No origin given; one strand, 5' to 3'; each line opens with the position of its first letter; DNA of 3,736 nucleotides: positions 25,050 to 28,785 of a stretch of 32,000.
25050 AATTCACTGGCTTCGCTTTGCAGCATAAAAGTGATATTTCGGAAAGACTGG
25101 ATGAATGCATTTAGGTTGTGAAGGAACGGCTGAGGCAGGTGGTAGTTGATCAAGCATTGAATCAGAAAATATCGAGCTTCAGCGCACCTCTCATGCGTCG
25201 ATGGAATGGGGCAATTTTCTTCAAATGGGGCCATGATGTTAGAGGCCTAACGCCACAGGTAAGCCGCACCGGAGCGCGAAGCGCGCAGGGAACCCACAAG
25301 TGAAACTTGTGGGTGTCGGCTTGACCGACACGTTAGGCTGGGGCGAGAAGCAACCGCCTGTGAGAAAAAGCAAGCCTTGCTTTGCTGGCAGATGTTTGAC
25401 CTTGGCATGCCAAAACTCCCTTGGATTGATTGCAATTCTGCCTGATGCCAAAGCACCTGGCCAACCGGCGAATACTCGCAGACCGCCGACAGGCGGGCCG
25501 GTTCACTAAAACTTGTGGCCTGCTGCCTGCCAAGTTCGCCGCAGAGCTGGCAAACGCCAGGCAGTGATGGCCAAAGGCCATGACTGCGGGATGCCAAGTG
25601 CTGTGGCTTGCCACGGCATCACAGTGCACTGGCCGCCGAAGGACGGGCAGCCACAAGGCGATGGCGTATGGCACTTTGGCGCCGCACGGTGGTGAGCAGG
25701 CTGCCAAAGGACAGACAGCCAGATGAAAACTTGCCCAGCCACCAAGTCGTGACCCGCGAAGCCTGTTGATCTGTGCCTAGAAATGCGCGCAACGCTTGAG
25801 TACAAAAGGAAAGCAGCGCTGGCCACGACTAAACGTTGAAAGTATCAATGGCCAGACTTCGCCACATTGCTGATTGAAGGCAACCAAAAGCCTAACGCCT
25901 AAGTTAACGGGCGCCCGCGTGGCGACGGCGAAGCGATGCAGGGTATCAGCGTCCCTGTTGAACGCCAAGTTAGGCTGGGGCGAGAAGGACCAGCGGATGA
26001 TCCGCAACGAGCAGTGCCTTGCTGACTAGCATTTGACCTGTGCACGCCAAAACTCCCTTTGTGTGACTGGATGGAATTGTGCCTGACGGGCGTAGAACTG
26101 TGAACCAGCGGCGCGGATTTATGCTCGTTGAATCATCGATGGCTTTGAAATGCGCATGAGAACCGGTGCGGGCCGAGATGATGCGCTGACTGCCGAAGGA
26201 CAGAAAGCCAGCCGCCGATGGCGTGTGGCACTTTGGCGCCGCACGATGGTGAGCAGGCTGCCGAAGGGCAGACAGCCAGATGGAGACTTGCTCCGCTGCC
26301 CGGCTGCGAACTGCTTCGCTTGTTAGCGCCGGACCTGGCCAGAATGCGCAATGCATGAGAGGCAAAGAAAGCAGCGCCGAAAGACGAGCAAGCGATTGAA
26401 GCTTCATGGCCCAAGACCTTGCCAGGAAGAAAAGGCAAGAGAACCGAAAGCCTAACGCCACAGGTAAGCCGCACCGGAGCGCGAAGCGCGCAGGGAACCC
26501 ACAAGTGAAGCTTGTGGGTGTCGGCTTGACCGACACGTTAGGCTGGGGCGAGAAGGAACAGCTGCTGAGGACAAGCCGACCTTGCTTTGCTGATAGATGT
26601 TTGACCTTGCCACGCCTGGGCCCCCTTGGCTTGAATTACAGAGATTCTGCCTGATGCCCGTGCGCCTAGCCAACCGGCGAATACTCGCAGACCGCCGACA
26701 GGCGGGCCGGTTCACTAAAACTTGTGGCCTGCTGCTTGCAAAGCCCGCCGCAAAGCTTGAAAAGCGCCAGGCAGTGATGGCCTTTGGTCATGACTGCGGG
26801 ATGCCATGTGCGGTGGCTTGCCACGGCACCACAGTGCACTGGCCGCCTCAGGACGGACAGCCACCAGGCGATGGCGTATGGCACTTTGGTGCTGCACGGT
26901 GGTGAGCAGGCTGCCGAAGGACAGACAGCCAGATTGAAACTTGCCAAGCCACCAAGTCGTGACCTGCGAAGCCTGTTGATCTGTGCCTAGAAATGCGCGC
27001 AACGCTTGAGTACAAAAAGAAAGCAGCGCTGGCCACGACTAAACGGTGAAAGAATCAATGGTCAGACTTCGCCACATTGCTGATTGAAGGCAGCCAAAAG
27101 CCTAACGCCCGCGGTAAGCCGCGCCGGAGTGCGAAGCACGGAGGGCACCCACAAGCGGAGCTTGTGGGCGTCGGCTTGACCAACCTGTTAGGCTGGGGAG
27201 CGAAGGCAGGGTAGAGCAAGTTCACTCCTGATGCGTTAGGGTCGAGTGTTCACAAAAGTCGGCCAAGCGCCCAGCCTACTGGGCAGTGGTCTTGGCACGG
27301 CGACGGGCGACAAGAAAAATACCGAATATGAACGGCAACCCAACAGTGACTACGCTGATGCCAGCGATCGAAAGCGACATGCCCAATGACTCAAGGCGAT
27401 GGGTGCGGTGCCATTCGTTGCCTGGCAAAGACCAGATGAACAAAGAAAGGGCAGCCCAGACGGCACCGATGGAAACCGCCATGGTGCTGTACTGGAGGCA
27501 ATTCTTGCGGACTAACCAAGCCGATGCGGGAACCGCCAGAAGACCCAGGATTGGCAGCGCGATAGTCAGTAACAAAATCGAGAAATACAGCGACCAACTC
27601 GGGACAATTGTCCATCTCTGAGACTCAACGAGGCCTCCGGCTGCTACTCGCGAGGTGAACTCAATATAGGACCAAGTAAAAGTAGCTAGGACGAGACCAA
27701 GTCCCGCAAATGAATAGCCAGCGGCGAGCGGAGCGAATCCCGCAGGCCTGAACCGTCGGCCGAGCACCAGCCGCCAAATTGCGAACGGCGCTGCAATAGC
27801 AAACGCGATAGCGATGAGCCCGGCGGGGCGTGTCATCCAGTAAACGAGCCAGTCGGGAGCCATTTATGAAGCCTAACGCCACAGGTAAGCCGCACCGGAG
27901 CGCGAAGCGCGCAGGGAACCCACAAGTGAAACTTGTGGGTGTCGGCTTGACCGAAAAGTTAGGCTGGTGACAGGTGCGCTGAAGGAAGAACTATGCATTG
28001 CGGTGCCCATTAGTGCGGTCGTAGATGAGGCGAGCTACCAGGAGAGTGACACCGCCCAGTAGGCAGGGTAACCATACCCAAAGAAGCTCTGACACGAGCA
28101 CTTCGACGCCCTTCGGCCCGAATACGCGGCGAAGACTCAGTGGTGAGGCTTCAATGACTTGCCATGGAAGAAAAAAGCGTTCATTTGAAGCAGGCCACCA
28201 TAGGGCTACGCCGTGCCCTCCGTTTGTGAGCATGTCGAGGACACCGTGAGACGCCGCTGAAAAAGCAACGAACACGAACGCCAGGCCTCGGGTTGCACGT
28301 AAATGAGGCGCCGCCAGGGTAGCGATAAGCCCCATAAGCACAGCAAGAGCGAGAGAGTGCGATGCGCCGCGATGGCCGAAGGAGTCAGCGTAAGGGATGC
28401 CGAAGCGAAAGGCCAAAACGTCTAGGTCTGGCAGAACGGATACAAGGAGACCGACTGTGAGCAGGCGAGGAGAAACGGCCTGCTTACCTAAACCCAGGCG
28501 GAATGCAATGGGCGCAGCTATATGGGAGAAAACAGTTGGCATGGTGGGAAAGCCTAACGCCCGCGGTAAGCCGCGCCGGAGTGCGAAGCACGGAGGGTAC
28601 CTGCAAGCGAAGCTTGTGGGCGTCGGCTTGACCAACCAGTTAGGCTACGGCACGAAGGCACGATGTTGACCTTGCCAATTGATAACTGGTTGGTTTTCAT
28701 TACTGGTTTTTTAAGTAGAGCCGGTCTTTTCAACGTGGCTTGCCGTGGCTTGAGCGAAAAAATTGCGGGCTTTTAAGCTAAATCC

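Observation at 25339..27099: Three consecutive ORF-less cassettes share a conserved core bracketed by an 18-nt direct repeat at a fixed 68-nt spacing; candidate structured RNA, possibly antisense to the cassettes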

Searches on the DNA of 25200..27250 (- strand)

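Call 24: search_rna_families(source=window, start=25200, end=27250, threshold=evalue, max_evalue=10)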
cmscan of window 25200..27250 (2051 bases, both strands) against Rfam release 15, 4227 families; matches with E-value up to 10: 2.
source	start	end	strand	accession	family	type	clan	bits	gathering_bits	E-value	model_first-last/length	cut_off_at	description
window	27129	27201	-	RF00236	ctRNA_pGA1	Gene; antisense;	-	17.2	45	2.8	1-79/79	no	ctRNA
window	26395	26589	+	RF02566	Ms1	Gene; sRNA;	-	10.6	162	8.1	1-304/304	no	Mycobacterium smegmatis small RNA 1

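Call 66: search_dna_similar(query=window:25600-25800:-, collection=plasmids, mode=distant, max_evalue=0.001, max_rows=15)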
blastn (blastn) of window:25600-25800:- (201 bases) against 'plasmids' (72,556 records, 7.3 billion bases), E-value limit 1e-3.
No match.

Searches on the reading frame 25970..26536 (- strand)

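Call 25: search_protein_families(library=pfam, proteins=[window:25970-26536:-], max_evalue=1)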
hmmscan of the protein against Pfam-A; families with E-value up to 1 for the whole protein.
window:25970-26536:- (188 aa): 1 family
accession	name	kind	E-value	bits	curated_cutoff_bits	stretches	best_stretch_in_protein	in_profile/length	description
PF11947.13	DUF3464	-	0.11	12.8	25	1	16-41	60-85/149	Photosynthesis affected mutant 68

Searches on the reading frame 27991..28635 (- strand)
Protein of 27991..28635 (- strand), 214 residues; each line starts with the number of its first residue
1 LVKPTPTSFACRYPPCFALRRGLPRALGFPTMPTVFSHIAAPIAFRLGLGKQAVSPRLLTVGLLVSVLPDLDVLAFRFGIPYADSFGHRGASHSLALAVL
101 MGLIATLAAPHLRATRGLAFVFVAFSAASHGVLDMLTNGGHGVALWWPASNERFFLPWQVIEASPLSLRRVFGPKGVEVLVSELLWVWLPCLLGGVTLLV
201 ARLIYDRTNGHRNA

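Call 8: search_protein_families(library=pfam, proteins=[window:27991-28635:-], max_evalue=0.01)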
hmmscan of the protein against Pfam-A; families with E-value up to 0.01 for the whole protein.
window:27991-28635:- (214 aa): 1 family
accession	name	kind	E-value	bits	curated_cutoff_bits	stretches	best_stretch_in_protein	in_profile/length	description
PF04307.19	YdjM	-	4.7e-24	85.3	29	1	32-194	1-162/176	YdjM inner membrane protein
